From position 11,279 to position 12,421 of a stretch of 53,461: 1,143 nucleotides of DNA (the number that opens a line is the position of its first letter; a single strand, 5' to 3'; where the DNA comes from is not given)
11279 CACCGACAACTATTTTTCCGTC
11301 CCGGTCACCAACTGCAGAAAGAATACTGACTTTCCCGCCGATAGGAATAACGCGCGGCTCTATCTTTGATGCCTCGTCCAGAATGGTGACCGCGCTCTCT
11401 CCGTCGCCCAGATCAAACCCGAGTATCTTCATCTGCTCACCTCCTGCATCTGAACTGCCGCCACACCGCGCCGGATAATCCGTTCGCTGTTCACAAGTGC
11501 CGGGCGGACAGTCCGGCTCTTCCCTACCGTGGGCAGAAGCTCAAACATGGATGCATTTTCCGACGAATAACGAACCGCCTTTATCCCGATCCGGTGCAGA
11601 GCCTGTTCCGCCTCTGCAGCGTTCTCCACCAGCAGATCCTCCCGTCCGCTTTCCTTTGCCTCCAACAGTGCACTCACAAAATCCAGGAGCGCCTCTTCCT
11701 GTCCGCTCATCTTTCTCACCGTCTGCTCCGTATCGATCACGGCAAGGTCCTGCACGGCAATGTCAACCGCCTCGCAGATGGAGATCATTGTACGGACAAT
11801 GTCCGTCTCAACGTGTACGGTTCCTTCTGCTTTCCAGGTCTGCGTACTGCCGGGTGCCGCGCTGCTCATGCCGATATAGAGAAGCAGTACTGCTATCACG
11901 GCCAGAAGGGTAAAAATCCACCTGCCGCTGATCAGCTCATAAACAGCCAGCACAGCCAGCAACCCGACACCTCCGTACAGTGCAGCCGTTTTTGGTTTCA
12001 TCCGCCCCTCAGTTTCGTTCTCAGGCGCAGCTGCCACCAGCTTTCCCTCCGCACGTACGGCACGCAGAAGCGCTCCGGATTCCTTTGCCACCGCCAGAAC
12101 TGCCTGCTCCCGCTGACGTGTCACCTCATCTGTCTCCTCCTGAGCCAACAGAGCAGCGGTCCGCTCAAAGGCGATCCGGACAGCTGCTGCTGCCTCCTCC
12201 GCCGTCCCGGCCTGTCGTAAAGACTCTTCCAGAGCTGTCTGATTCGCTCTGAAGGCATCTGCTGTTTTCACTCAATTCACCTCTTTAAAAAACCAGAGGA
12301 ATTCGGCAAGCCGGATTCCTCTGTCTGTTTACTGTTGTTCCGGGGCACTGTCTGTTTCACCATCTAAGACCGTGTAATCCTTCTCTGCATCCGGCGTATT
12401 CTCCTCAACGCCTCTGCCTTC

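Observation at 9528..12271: Membrane-associated non-canonical Hsp70-like ATPase coupled to a GrpE-like two-TM protein, directly downstream of ftsH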

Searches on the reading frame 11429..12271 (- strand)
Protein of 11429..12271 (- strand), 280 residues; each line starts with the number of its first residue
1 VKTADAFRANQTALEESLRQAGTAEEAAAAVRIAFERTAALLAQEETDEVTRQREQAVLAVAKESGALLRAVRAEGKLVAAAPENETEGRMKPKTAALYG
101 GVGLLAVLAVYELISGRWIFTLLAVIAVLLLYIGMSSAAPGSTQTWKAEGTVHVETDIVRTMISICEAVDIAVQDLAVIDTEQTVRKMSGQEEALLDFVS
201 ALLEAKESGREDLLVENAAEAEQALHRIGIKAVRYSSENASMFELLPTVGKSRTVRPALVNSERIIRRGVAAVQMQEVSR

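Call 3: search_protein_families(library=pfam, proteins=[window:11429-12271:-], max_evalue=0.1)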
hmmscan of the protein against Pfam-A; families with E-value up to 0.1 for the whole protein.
window:11429-12271:- (280 aa): 0 families

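Call 4: search_protein_families(library=ncbifam, proteins=[window:11429-12271:-], max_evalue=0.1)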
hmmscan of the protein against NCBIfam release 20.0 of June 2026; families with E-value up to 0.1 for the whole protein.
window:11429-12271:- (280 aa): 0 families

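Call 5: search_protein_families(library=padloc, proteins=[window:11429-12271:-], max_evalue=0.1)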
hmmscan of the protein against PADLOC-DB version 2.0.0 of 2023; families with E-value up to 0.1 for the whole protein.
window:11429-12271:- (280 aa): 0 families

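Call 8: search_solved_structures(query=window:11429-12271:-, max_evalue=10)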
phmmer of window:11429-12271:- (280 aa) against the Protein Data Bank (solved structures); distinct sequences matched with E-value up to 10: 2.
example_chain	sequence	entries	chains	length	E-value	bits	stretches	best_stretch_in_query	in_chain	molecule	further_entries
7k46_A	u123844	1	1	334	0.078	16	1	85-221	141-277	Aspartate carbamoyltransferase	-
9rws_A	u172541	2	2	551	0.34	13.9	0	81-140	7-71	Solute carrier family 5 (High affinity choline transporter), member 7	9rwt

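Call 9: find_homologous_proteins(query=window:11429-12271:-)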
Query window:11429-12271:- (280 aa): 37 proteins with E <= 0.001 among 8000 candidates.
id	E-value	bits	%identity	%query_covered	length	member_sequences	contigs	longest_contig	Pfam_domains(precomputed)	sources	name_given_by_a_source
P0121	8.3e-164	561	100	100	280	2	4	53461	-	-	-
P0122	1.9e-123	429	76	100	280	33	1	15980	-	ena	-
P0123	9.5e-122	423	75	100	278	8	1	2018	-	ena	-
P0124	1.4e-120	419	75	100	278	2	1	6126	-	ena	-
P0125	2.6e-120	419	74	100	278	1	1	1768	-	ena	-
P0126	1.5e-119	416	74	100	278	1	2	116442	-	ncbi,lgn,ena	-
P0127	7.0e-116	404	71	100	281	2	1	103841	-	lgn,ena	-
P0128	2.1e-92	327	57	100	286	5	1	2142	-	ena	-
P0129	2.2e-85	304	55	100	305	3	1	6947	-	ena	-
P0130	2.1e-48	183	54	64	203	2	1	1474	-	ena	-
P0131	9.0e-48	181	40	98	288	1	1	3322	-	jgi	-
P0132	6.4e-47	178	40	98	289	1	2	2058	-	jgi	-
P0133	1.0e-46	178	40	98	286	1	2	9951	-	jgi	-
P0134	6.7e-46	175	41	98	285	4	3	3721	-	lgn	-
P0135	7.9e-46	175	39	98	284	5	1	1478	-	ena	-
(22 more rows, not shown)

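Call 11: search_solved_structures(query=A1, max_evalue=10, show_alignments=3)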
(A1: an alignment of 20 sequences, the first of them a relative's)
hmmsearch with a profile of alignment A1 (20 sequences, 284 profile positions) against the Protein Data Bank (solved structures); distinct sequences matched with E-value up to 10: 0.

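Call 12: search_protein_families(library=pfam, alignment_id=A1, max_evalue=10)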
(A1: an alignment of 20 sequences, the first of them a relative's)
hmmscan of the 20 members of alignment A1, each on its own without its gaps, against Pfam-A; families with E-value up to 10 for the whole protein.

A. member 1, P0121 (280 aa): 0 families

B. families by the number of members that match (of 20 scanned): 15 families
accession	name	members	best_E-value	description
PF20056.4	DUF6455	3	0.021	Family of unknown function (DUF6455)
PF24432.1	DUF7555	2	0.0073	Family of unknown function (DUF7555)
PF11250.13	FAF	2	0.078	Fantastic Four meristem regulator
PF20794.3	bPH_7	1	0.029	Bacterial PH domain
PF06892.16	Phage_CP76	1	0.033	Phage regulatory protein CII (CP76)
PF14999.11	Shadoo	1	0.035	Shadow of prion protein, neuroprotective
PF11414.13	Suppressor_APC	1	0.059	Adenomatous polyposis coli tumour suppressor protein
PF21052.3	EFR3_ARM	1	0.071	EFR3, armadillo repeat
PF20062.4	DUF6461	1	0.089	Family of unknown function (DUF6461)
PF00861.27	Ribosomal_L18p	1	0.14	Ribosomal L18 of archaea, bacteria, mitoch. and chloroplast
PF20040.4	DUF6442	1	0.17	Family of unknown function (DUF6442)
PF19110.5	DUF5797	1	1.5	Family of unknown function (DUF5797)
PF04902.17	Nab1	1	1.5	Conserved region in Nab1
PF11351.13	GTA_holin_3TM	1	3.6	Holin of 3TMs, for gene-transfer release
PF11203.13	EccE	1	6.1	Putative type VII ESX secretion system translocon, EccE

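Call 17: predict_structure(alignment_id=A1)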
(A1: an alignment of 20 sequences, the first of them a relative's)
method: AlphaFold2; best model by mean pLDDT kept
length: 280 residues; sequences in the alignment: 20
mean_pLDDT: 73.8   pTM: 0.40
mean pLDDT of the five models: 73.8, 72.7, 72.0, 70.3, 69.0
residues with pLDDT >= 90: 0; 70-90: 197; 50-70: 66; < 50: 17
segments of 3 or more residues with pLDDT < 50: 83-91, 138-142
pLDDT, mean of each block of 10 residues (from residue 1): 85 84 79 88 80 86 74 52 45 62 73 74 73 59 53 68 86 80 60 71 76 66 79 87 86 86 85 70
secondary structure, 60 per line:
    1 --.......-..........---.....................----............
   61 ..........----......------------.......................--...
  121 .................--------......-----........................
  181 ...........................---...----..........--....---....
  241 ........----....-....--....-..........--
elements in order: H3-9 H11-20 H24-44 H49-70 E75-80 H93-115 H118-137 E146-151 H157-207 H218-227 E230-233 H237-242 E243-248 E253-256 E258-261 E264-267 E269-274 H275-278
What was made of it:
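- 12017..12271 (-): Partner N-terminal helical domain (residues 1-85), Ala/Glu-rich, with a conserved D48...R52 junction. AF2 helices at 3-9, 11-20, 24-44 and 49-70, pLDDT about 80-88 (call 17).
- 11858..11986 (-): Partner transmembrane hairpin (residues about 96-138, turn SGR). AF2 helices at 93-115 and 118-137 (call 17).
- On GrpE (PF01025): AF2 predicts helices 157-207 and 218-227, then five short strands at 230-274, with pLDDT 79-87 over residues 220-270 (call 17).
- The predicted long helix, short helix and beta domain fit GrpE (call 17). The predicted secondary-structure order fits GrpE (call 17).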

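Call 20: fold_search(model_id=the predicted structure, library=pdb)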
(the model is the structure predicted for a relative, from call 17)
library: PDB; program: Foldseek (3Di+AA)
matches with E <= 10: 124; with E <= 0.001: 0
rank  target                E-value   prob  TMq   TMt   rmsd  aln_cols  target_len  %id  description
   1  4p1n_A                2.1e-01  0.25  0.15  0.22  31.8       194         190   10  Crystal structure of Atg1-Atg13 complex (released 2014-05-07)
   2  8z7a_D                3.7e-01  0.23  0.17  0.20  35.4       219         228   12  Open Barrel Structure of Translin from Trichoderma virens (released 2025-04-23)
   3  8z7a_G                9.0e-01  0.15  0.17  0.21  35.8       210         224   14  Open Barrel Structure of Translin from Trichoderma virens (released 2025-04-23)
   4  3hiu_B                1.5e+00  0.08  0.13  0.21  32.0       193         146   13  The crystal structure of protein (XCC3681) from Xanthomonas campestris pv. campestris str. ATCC 33913 (released 2009-07-14)
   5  7vw1_B                1.6e+00  0.33  0.18  0.45   5.3        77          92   13  Structure of a dimeric periplasmic protein bound with cuprous ions (released 2022-01-26)
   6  7udm_B                1.8e+00  0.05  0.13  0.13  46.9       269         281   12  Crystal structure of designed helical repeat protein RPB_PLP1_R6 in alternative conformation 1 (with peptide) (released 2023-03-22)
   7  6a93_B                1.9e+00  0.05  0.13  0.11  39.9       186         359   11  Crystal structure of 5-HT2AR in complex with risperidone (released 2019-02-13)
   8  7vw0_B                2.0e+00  0.30  0.18  0.44   5.4        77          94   10  Structure of a dimeric periplasmic protein (released 2022-01-26)
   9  7wc7                  2.2e+00  0.04  0.12  0.10  38.0       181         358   11  Crystal structure of serotonin 2A receptor in complex with lisuride (released 2022-01-26)
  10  8z7a_A                2.7e+00  0.08  0.17  0.20  35.4       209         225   14  Open Barrel Structure of Translin from Trichoderma virens (released 2025-04-23)
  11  1cii                  2.9e+00  0.04  0.17  0.09  29.1       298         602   15  COLICIN IA (released 1998-01-14)
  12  7ar8_J                3.3e+00  0.10  0.19  0.33  29.8       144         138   13  Cryo-EM structure of Arabidopsis thaliana complex-I (closed conformation) (released 2021-12-15)
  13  7udn_A                3.3e+00  0.04  0.14  0.14  45.2       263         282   13  Crystal structure of designed helical repeat protein RPB_PLP1_R6 in alternative conformation 2 (released 2023-03-22)
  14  2ch7_B                3.3e+00  0.03  0.14  0.13  56.1       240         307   15  Crystal structure of the cytoplasmic domain of a bacterial chemoreceptor from Thermotoga maritima (released 2006-04-18)
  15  6f1u_f                3.3e+00  0.03  0.13  0.07  42.0       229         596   11  N terminal region of dynein tail domains in complex with dynactin filament and BICDR-1 (released 2018-01-17)
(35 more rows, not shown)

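Call 33: search_protein_representatives(alignment_id=A1)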
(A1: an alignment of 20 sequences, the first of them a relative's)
Query: 20 sequences, 284 profile positions. Proteins with E-value up to 0.001 (for the whole library): 657; up to 1e-10: 389; up to 1e-30: 38. The best 150 are listed.
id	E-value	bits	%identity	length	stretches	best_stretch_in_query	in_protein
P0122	9.2e-114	395.9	-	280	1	1-283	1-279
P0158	1.2e-106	372.5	-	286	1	1-283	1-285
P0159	4.0e-100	351.1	-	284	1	1-283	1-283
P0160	1.7e-96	339.2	-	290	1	1-283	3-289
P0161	1.3e-88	313.4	-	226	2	145-283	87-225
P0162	6.2e-88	311.1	-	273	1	1-281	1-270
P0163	5.3e-87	308.1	-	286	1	1-282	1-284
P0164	6.8e-87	307.7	-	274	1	1-283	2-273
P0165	4.6e-82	291.9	-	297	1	1-277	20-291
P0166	6.0e-82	291.5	-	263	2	123-280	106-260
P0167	7.7e-79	281.3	-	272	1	1-276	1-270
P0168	2.8e-77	276.1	-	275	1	1-283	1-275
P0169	1.3e-75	270.7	-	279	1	1-278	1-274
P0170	2.3e-75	269.9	-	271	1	1-277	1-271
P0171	3.5e-72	259.4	-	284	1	1-277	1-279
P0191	9.4e-35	136.6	-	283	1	1-277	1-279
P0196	4.2e-27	111.5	-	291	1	1-275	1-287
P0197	7.0e-27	110.8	-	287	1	1-280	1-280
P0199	3.9e-26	108.4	-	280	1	1-278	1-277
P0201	1.7e-25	106.2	-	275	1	5-277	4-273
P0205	6.8e-24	101.0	-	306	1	1-274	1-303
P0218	1.2e-22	96.9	-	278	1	1-275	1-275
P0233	1.2e-21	93.6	-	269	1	4-276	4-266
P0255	2.0e-20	89.6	-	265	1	3-275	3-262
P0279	4.8e-19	85.1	-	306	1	1-280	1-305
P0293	2.3e-18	82.9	-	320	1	1-274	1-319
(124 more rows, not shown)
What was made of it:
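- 11429..12271 (-): Partner gene (280 aa, GTG start): a two-TM cofactor belonging to an unannotated family. The family has 657 clusters at 50% identity, nearly all 265-330 aa and colinear (call 33).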

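Call 35: search_protein_families(library=pfam, alignment_id=A3, max_evalue=10)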
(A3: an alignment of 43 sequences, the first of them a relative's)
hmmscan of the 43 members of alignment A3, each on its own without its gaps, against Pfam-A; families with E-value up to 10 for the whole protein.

A. member 1, P0121 (280 aa): 0 families

B. families by the number of members that match (of 43 scanned): 86 families (the first 25 are shown)
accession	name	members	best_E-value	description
PF07332.16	Phage_holin_3_6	5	0.0079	Putative Actinobacterial Holin-X, holin superfamily III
PF20990.2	DUF2207_C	5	0.028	Predicted membrane protein (DUF2207) C-terminal domain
PF13567.11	DUF4131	4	0.028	Domain of unknown function (DUF4131)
PF14256.11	YwiC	2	0.00016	YwiC-like protein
PF05437.17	AzlD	2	0.00024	Branched-chain amino acid transport protein (AzlD)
PF23933.1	DUF7269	2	0.0036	Family of unknown function (DUF7269)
PF07690.21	MFS_1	2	0.0054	Major Facilitator Superfamily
PF19762.4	DUF6249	2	0.016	Domain of unknown function (DUF6249)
PF11239.13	DUF3040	2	0.11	Protein of unknown function (DUF3040)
PF24113.1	DUF7387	1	0.0028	Family of unknown function (DUF7387)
PF06772.16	LtrA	1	0.0031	Bacterial low temperature requirement A protein (LtrA)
PF18049.7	DNA_pol_P_Exo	1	0.0052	DNA polymerase nu pseudo-exo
PF24432.1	DUF7555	1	0.0064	Family of unknown function (DUF7555)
PF03209.21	PUCC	1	0.009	PUCC protein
PF21052.3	EFR3_ARM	1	0.0095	EFR3, armadillo repeat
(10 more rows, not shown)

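Call 36: list_cluster_members(proteins=[P0196, P0201, P0205, P0218, P0233, P0255, P0279, P0293, P0191, P0199])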
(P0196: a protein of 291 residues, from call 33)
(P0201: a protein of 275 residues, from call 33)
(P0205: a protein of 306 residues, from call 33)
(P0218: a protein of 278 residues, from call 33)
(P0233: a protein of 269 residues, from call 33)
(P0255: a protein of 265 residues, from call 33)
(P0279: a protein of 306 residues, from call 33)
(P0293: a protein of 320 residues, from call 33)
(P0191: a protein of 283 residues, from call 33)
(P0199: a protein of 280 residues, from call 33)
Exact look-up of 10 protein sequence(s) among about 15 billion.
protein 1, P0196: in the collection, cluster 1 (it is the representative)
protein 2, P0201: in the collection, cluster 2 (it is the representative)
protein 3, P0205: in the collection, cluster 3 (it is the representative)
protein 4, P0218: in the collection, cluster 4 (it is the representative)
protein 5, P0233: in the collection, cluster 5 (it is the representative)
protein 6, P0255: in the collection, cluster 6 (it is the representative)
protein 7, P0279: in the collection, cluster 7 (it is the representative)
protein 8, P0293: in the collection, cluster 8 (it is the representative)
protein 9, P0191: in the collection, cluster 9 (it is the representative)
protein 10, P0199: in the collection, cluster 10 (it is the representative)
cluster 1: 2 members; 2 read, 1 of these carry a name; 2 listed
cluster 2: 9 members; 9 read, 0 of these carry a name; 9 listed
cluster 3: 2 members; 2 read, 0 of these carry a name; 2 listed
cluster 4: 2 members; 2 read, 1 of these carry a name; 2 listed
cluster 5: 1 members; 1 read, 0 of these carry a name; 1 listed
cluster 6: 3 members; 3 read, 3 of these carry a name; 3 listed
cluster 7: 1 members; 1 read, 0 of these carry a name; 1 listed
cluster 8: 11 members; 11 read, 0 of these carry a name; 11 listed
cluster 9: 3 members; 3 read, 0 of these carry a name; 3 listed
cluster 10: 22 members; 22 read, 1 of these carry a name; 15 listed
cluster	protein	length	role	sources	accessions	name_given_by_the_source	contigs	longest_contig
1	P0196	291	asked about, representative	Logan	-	-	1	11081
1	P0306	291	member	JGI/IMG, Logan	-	hypothetical protein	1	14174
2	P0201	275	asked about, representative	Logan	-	-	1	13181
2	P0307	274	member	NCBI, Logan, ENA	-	-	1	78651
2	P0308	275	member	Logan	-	-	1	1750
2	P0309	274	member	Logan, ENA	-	-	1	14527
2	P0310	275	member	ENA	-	-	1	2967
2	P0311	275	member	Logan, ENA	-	-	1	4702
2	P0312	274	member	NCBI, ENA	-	-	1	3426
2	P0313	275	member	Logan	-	-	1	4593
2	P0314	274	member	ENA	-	-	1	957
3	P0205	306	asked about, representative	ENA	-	-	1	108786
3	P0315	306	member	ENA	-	-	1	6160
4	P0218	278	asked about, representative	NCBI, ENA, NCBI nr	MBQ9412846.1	MAG: hypothetical protein IJU29_07095 [Oscillospiraceae bacterium] | hypothetical protein [Oscillospiraceae bacterium]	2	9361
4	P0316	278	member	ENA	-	-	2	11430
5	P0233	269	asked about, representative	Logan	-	-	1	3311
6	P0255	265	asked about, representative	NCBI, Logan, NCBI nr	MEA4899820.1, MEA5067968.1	MAG: hypothetical protein VB067_03185 [Christensenellaceae bacterium] | hypothetical protein [Christensenellaceae bacterium]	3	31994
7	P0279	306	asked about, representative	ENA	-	-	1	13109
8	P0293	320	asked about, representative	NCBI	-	-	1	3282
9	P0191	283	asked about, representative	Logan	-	-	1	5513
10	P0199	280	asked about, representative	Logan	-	-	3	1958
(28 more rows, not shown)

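Call 44: find_homologous_proteins(query=A4)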
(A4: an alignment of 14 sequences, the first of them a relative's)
Query A4 (14 sequences) (291 aa, profile of the alignment): 34 proteins with E <= 0.001 among 8000 candidates.
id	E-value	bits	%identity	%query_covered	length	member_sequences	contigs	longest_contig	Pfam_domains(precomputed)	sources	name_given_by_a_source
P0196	8.6e-108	378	100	100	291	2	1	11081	-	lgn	-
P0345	1.7e-105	371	88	100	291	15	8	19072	-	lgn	-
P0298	1.7e-66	243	21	81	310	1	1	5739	-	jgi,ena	-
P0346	6.7e-64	234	32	98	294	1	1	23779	-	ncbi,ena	-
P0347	7.7e-49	185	27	81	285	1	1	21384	-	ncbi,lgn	-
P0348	9.5e-49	185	25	81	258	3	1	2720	-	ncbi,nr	ncbi:MAG: hypothetical protein PHY12_15660, partial [Eubacteriales bacterium]|nr:hypothetical protei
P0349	1.2e-47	181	27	81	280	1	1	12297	-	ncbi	-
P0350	1.8e-46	177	26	97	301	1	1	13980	-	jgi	-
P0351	4.5e-46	176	28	81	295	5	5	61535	-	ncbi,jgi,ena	jgi:hypothetical protein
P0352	1.3e-45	174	24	81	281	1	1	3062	-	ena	-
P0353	3.6e-45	173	27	89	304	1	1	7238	-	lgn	-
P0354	5.4e-45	172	25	81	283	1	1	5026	-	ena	-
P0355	7.4e-45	172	27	81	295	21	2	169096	-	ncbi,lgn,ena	-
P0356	7.6e-45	172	25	90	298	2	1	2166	-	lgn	-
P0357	8.7e-45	172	25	82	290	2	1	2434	-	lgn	-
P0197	9.9e-43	165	30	49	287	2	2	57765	-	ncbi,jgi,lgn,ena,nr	ncbi:MAG: hypothetical protein GXY67_12020 [Clostridiales bacterium]|nr:hypothetical protein [Clostr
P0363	6.7e-42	162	25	79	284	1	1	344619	-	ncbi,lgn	-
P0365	2.0e-41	161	27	82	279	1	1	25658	-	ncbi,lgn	-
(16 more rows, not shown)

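Call 45: find_encoding_contigs(protein=P0363, flank=6000, max_places=1)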
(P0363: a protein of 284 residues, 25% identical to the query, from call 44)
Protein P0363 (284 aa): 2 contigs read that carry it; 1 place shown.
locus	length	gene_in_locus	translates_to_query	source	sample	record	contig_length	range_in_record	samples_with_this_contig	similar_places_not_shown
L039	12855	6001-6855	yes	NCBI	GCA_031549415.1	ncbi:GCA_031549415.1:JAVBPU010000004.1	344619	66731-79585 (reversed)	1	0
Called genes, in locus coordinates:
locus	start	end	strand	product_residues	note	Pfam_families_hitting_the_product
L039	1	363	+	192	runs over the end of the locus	-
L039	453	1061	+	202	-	PF06347:SH3_4 (faint), PF08239:SH3_3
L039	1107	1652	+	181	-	-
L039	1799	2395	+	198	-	-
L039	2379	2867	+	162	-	PF09579:Spore_YtfJ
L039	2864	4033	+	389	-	PF00768:Peptidase_S11, PF13354:Beta-lactamase2, PF07943:PBP5_C (weak)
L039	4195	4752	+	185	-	PF00583:Acetyltransf_1, PF13508:Acetyltransf_7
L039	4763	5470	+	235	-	PF01479:S4, PF00849:PseudoU_synth_2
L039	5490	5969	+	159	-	-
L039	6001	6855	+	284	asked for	-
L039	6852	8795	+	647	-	PF00012:HSP70, PF06723:MreB_Mbl (weak)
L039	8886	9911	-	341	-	PF00535:Glycos_transf_2, PF10111:Glyco_tranf_2_2, PF13641:Glyco_tranf_2_3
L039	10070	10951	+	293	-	PF01263:Aldose_epim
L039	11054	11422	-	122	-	PF04304:DUF454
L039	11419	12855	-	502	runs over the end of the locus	PF00199:Catalase, PF06628:Catalase-rel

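Call 46: find_encoding_contigs(protein=P0355, flank=6000, max_places=1)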
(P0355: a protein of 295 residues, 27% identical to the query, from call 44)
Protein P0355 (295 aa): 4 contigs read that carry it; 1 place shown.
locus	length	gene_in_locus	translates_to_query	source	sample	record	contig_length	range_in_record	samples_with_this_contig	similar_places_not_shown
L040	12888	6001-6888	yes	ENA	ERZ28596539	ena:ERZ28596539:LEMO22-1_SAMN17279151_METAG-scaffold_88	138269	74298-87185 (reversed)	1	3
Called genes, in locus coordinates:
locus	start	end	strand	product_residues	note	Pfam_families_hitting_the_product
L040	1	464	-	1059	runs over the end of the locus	-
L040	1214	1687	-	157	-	PF01668:SmpB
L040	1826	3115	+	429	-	PF00171:Aldedh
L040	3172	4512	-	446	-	PF01943:Polysacc_synt (faint), PF03023:MurJ, PF01554:MatE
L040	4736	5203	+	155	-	PF04073:tRNA_edit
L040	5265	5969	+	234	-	PF01479:S4, PF00849:PseudoU_synth_2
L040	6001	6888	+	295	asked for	-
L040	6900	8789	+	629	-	PF00012:HSP70 (weak)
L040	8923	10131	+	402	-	PF00180:Iso_dh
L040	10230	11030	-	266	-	PF05857:TraX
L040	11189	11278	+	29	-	-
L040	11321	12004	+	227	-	PF00072:Response_reg, PF00486:Trans_reg_C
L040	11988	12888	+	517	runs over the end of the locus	PF00512:HisKA, PF02518:HATPase_c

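Call 47: find_encoding_contigs(protein=P0197, flank=6000, max_places=1)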
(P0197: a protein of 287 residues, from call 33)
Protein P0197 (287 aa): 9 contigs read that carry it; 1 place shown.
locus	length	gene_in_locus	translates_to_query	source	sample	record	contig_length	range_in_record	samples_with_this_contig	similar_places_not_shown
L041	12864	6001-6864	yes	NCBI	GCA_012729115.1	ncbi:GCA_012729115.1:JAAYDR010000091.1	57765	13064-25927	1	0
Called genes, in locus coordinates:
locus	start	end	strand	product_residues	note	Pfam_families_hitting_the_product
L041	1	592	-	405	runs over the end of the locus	PF00486:Trans_reg_C (weak), PF03704:BTAD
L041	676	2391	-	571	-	PF01979:Amidohydro_1, PF07969:Amidohydro_3 (faint), PF13382:Adenine_deam_C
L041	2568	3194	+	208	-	-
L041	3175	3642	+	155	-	PF09579:Spore_YtfJ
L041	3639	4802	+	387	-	PF00768:Peptidase_S11, PF13354:Beta-lactamase2, PF07943:PBP5_C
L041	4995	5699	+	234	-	PF01479:S4, PF00849:PseudoU_synth_2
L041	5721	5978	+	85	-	-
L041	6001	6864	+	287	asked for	-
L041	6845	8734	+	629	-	PF00012:HSP70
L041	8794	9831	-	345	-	PF00535:Glycos_transf_2, PF10111:Glyco_tranf_2_2, PF13641:Glyco_tranf_2_3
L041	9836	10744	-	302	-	PF00009:GTP_EFTU, PF00350:Dynamin_N (faint), PF01926:MMR_HSR1, PF02421:FeoB_N, PF04548:AIG1 (weak), PF03193:RsgA_GTPase (weak), PF07650:KH_2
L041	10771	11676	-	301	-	PF02130:YbeY, PF08211:dCMP_cyt_deam_2, PF00383:dCMP_cyt_deam_1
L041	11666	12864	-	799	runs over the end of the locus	PF07697:7TMR-HDED, PF07698:7TM-7TMR_HD, PF01966:HD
